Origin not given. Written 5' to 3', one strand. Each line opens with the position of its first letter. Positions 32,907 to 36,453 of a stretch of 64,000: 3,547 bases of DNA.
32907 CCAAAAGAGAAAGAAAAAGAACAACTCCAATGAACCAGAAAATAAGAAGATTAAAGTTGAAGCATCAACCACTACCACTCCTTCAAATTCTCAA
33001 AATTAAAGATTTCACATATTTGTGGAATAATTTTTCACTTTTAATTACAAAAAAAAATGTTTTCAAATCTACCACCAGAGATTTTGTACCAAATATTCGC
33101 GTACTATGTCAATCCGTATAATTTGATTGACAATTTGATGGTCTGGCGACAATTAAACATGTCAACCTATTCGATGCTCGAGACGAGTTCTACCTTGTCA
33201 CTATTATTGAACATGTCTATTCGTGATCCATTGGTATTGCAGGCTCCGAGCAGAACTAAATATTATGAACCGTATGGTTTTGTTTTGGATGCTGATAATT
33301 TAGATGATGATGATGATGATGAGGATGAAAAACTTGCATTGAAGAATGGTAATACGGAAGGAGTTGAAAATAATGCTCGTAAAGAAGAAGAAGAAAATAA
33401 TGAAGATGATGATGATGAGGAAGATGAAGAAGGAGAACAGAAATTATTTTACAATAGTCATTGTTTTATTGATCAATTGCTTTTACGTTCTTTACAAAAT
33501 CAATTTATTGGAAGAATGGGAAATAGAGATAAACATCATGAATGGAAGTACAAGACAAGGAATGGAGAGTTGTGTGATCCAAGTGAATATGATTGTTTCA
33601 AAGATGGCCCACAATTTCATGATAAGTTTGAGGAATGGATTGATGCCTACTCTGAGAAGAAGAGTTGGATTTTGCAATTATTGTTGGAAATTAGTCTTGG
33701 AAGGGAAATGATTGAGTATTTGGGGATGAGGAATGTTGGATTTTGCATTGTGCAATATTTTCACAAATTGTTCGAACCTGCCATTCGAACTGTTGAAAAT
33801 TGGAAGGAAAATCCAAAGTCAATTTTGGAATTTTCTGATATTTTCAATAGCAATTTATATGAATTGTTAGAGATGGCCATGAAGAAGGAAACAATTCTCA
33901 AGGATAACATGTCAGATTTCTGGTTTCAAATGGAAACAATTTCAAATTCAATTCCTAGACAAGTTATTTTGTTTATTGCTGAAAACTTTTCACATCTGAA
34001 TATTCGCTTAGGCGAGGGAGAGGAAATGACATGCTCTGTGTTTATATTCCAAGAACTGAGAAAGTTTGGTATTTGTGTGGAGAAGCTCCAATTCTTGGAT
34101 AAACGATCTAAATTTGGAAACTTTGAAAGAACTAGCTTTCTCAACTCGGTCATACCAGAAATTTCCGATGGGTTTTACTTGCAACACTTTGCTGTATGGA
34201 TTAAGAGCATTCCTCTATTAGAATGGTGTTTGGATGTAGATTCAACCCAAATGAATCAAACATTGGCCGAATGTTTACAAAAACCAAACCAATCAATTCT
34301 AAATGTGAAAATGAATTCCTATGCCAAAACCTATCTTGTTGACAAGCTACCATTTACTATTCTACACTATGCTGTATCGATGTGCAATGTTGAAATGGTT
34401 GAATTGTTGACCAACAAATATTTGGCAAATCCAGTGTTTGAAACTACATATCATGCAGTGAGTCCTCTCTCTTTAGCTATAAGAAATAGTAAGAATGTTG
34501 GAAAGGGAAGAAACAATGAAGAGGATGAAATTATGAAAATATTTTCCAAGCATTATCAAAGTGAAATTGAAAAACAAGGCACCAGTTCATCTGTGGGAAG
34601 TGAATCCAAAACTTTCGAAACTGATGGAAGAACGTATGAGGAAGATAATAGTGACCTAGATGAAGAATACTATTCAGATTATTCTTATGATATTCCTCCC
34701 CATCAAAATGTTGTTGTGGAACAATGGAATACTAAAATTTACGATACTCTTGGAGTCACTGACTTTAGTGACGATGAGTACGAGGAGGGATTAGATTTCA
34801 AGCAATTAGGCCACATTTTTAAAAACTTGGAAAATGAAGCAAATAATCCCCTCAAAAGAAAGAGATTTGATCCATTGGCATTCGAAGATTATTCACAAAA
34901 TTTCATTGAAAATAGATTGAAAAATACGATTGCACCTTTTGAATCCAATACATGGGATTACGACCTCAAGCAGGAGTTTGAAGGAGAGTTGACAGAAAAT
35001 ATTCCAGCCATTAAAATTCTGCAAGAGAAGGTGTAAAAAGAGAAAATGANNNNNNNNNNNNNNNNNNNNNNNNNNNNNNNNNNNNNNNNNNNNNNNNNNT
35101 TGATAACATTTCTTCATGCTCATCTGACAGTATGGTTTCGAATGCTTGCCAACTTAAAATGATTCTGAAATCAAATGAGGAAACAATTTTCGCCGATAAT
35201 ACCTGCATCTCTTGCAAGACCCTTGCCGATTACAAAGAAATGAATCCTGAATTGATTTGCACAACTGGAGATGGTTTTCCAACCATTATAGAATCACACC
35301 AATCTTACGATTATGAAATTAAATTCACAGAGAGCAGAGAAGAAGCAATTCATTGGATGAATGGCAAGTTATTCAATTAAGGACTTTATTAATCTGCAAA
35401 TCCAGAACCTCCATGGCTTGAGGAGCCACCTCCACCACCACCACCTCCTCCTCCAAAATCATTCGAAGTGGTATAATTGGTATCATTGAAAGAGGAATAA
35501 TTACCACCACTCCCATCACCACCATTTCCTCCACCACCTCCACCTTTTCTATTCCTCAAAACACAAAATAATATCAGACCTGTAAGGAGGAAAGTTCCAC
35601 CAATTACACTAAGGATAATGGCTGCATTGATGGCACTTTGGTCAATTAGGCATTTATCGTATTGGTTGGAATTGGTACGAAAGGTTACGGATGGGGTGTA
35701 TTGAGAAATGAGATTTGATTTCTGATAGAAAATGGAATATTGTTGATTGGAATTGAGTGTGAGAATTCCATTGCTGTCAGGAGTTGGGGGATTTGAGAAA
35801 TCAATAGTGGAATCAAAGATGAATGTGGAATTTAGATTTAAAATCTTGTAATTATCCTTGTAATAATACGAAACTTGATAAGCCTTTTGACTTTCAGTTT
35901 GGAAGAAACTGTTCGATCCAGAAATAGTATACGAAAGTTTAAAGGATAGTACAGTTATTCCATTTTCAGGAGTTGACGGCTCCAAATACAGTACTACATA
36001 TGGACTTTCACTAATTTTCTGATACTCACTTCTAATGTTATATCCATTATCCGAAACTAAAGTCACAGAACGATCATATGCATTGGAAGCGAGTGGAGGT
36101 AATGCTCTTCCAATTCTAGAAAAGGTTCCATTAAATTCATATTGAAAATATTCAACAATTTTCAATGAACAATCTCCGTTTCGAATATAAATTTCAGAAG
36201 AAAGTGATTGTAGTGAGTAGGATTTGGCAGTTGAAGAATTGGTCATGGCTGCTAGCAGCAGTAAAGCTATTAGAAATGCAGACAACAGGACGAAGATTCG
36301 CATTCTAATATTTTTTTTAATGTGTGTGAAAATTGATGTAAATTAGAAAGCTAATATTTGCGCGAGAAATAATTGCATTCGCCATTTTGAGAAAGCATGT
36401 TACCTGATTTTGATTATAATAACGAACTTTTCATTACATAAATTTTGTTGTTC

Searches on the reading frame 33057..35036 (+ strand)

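Call 50: search_protein_families(library=pfam, proteins=[window:33057-35036:+], max_evalue=0.01)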
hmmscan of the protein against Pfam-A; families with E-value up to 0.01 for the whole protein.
window:33057-35036:+ (659 aa): 3 families
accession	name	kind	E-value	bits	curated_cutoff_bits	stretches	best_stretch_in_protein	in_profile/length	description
PF13606.12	Ank_3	-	0.0052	17.6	22.3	0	434-457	4-26/30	Ankyrin repeat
PF12796.13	Ank_2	-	0.0054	17.7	27.3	0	427-478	24-71/90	Ankyrin repeats (3 copies)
PF00023.36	Ank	-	0.0085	16.8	21.1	0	433-459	3-28/33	Ankyrin repeat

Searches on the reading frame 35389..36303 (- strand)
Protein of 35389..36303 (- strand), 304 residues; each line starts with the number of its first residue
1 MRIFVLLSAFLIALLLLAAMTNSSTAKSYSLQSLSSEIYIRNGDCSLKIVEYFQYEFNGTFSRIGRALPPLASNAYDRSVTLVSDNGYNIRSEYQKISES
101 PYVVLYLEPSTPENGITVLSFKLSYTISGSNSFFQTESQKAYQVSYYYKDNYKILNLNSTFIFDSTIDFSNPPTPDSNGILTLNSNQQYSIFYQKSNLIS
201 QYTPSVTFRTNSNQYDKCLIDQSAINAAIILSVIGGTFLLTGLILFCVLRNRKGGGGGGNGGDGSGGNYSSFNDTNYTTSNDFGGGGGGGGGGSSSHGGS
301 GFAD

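Call 18: find_encoding_contigs(protein=window:35389-36303:-, flank=10000)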
Protein window:35389-36303:- (304 aa): no gene with exactly this product is on record in the collection.

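Call 50: search_protein_families(library=pfam, proteins=[window:35389-36303:-], max_evalue=0.01)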
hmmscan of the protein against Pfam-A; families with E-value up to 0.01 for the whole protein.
window:35389-36303:- (304 aa): 0 families
